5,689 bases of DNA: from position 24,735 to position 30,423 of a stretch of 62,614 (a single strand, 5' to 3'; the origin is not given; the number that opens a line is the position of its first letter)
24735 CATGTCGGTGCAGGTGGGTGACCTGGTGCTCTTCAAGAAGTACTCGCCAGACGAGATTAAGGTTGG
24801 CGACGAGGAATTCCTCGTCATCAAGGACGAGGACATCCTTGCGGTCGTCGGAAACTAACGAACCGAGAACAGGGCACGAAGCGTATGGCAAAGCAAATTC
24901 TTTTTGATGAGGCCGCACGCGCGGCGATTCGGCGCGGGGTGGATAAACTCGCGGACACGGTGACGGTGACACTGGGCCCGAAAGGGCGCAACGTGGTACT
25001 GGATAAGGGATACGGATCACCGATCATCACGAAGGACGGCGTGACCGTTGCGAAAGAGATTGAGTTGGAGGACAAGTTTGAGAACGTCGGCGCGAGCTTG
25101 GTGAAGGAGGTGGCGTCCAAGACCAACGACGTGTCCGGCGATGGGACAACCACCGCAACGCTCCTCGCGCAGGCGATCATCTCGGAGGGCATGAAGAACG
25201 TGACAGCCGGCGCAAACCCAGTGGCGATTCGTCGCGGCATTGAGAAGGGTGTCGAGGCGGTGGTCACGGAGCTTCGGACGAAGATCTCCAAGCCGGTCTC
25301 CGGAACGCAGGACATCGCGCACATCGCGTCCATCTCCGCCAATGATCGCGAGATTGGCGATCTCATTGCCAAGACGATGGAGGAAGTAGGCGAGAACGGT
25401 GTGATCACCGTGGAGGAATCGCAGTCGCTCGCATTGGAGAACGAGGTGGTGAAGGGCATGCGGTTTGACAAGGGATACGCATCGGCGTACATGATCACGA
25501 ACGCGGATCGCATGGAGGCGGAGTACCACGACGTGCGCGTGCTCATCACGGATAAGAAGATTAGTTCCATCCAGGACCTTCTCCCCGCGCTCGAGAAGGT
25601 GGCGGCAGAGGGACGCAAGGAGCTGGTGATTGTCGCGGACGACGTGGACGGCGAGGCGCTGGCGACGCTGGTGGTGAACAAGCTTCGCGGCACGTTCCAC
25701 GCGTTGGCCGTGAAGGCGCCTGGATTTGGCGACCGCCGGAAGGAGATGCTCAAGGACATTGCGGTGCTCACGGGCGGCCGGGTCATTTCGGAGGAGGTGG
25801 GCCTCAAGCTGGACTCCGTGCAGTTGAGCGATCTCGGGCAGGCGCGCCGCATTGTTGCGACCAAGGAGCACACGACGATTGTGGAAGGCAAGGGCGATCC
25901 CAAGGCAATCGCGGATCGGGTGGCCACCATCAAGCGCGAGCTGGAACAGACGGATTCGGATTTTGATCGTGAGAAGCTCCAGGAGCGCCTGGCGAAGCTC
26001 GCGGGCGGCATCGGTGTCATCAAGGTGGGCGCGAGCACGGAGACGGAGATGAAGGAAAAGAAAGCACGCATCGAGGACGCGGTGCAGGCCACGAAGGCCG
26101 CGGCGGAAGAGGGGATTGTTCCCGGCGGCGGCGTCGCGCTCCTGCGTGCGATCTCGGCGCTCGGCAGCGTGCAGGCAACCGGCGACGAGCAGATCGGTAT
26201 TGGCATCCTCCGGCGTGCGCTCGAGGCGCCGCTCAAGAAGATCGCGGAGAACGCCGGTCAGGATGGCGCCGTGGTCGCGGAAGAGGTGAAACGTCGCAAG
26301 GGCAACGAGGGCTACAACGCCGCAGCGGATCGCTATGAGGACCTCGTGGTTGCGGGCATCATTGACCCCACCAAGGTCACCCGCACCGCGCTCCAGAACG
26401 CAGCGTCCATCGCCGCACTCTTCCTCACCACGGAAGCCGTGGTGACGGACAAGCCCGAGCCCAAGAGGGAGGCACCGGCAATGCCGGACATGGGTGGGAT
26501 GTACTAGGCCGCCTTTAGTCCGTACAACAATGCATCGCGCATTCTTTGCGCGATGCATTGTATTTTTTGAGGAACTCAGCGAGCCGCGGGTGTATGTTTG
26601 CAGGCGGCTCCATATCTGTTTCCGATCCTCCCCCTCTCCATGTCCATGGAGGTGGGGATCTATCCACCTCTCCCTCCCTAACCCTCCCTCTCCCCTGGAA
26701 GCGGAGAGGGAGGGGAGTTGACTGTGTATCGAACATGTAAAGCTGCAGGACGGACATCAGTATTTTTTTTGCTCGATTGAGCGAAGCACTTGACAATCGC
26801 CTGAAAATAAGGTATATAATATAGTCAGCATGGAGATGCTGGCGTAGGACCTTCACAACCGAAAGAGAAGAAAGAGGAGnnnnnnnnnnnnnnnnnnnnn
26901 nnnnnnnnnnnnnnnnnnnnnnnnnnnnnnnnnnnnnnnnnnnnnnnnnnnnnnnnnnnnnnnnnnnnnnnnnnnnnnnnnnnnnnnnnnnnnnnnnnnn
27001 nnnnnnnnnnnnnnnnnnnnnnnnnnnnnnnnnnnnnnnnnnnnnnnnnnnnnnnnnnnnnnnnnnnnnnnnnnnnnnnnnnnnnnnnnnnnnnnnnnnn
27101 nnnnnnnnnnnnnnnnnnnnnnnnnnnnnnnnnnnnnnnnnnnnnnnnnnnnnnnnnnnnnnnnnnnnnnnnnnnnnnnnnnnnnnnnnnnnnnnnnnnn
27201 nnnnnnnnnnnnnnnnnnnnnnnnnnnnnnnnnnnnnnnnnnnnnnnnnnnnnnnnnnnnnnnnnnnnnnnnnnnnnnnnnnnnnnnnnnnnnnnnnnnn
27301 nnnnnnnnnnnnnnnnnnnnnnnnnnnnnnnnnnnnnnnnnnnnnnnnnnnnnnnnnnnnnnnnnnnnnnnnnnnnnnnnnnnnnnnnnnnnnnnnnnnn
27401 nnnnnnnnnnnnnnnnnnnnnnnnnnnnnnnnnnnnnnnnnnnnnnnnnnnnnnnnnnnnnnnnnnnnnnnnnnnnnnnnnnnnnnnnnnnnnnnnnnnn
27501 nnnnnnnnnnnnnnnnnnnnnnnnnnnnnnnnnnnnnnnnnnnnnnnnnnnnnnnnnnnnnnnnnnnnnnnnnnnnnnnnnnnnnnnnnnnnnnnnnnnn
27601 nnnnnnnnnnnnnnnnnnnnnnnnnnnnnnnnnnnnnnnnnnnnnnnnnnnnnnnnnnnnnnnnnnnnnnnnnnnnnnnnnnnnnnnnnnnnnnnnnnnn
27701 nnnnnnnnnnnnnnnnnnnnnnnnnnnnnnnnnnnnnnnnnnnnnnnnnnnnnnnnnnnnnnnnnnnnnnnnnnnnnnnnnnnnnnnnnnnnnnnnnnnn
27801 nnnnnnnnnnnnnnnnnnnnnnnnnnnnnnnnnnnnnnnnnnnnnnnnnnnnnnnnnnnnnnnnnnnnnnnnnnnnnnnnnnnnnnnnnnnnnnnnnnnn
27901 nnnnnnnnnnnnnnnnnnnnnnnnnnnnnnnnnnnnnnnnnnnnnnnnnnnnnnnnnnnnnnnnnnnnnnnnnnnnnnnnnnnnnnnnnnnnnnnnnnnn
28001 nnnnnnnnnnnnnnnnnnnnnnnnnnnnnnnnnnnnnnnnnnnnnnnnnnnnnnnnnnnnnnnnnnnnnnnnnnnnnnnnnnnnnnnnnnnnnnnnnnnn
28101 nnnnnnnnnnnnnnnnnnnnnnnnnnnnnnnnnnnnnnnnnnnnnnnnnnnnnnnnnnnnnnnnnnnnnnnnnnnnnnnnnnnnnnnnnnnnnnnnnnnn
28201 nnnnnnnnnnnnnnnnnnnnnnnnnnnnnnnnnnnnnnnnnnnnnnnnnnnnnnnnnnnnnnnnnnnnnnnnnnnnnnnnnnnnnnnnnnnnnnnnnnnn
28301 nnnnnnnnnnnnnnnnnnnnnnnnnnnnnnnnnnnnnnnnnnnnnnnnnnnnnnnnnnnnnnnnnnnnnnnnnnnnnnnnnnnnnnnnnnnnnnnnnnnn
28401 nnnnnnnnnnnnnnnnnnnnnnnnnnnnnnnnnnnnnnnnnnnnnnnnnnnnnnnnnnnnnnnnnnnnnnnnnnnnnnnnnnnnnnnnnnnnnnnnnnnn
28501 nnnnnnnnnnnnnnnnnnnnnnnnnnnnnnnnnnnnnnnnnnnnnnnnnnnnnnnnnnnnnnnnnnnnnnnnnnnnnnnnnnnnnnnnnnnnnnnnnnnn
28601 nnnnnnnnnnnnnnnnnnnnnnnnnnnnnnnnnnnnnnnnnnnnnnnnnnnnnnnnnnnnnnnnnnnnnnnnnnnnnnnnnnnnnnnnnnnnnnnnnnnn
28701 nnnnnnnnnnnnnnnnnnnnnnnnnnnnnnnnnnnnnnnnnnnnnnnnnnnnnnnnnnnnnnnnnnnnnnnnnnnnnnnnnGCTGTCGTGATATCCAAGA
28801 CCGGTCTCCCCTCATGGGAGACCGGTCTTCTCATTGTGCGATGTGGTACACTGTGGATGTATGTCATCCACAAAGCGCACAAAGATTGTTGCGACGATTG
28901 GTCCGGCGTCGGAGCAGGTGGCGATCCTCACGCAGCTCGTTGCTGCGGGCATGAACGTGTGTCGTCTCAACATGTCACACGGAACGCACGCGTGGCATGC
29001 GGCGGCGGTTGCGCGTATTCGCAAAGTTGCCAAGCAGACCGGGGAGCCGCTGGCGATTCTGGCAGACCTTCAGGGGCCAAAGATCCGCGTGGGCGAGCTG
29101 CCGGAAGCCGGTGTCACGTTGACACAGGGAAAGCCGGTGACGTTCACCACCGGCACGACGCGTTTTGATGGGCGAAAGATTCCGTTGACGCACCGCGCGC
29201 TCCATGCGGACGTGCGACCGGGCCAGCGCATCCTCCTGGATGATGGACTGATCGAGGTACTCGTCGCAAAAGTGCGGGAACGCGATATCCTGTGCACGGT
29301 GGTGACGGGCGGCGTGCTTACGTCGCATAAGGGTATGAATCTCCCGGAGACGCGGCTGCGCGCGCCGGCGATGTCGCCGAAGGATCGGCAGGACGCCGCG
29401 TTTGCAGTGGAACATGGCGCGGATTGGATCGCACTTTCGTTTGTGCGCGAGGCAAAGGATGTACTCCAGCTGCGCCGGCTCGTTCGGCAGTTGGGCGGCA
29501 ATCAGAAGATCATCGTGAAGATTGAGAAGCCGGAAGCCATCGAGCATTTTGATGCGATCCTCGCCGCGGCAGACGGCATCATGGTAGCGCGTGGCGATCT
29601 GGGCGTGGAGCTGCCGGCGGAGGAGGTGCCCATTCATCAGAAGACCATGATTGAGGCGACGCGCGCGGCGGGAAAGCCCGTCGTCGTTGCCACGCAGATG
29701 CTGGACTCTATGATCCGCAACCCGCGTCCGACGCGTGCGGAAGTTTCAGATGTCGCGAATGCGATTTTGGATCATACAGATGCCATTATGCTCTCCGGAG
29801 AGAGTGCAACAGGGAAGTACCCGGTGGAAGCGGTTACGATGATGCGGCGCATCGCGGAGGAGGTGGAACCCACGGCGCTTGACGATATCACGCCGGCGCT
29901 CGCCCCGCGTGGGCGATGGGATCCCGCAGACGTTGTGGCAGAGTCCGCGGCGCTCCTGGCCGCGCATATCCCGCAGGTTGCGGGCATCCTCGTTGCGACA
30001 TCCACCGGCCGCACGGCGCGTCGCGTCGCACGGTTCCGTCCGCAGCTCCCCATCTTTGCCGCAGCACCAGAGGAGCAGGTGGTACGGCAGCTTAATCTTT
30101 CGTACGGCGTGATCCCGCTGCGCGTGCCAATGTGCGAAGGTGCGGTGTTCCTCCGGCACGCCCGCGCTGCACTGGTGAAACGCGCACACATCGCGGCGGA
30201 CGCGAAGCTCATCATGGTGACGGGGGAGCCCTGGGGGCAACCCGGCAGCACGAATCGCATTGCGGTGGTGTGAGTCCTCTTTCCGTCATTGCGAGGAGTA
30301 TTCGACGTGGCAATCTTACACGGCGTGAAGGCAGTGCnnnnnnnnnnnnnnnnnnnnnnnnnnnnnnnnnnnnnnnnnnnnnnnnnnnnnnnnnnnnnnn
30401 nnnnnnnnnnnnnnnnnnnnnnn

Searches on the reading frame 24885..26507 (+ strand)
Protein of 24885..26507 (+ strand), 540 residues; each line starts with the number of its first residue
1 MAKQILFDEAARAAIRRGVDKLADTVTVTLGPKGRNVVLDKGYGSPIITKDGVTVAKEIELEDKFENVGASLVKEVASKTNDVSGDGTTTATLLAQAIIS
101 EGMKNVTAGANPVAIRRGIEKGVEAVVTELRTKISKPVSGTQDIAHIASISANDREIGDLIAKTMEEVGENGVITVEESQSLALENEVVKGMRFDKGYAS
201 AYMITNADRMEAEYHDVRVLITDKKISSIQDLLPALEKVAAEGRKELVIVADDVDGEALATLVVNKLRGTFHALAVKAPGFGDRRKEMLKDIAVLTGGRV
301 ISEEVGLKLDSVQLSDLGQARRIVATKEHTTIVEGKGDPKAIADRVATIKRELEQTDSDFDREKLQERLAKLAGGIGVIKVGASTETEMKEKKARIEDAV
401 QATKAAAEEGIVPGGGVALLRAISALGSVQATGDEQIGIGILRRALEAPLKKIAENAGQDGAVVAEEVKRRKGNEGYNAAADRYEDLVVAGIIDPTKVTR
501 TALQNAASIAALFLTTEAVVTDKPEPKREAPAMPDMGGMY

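Call 31: search_protein_families(library=pfam, proteins=[window:24885-26507:+], max_evalue=0.01)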
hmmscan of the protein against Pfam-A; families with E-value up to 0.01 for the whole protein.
window:24885-26507:+ (540 aa): 1 family
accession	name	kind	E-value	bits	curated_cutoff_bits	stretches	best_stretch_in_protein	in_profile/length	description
PF00118.29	Cpn60_TCP1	-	3.9e-71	240.7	34.3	1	22-524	1-490/490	TCP-1/cpn60 chaperonin family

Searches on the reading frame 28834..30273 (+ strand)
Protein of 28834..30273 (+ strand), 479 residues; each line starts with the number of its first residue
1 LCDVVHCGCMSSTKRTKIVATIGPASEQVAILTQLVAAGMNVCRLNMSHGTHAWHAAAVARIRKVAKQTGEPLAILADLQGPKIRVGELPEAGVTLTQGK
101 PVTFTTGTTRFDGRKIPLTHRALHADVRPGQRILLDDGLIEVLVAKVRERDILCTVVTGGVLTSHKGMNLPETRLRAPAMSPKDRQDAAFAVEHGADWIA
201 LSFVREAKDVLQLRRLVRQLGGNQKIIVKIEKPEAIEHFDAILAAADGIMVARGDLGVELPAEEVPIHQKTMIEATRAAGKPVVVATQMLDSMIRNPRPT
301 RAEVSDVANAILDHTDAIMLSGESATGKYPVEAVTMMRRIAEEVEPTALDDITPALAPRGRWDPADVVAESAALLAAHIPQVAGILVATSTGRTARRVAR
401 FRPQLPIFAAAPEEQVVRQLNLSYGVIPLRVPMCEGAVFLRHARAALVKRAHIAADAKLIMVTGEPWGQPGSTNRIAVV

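Call 31: search_protein_families(library=pfam, proteins=[window:28834-30273:+], max_evalue=0.01)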
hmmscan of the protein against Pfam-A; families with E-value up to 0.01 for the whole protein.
window:28834-30273:+ (479 aa): 4 families
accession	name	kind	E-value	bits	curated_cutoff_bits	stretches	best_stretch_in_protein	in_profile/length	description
PF00224.27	PK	-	1.7e-118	395.9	30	1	14-334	2-328/328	Pyruvate kinase, barrel domain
PF02887.21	PK_C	-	1e-24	87.3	28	1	367-479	2-114/114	Pyruvate kinase, alpha/beta domain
PF03328.21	HpcH_HpaI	-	0.00012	21.9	25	1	172-301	61-202/221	HpcH/HpaI aldolase/citrate lyase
PF00478.31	IMPDH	-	0.0079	15.7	25.6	0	10-67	87-144/345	IMP dehydrogenase / GMP reductase domain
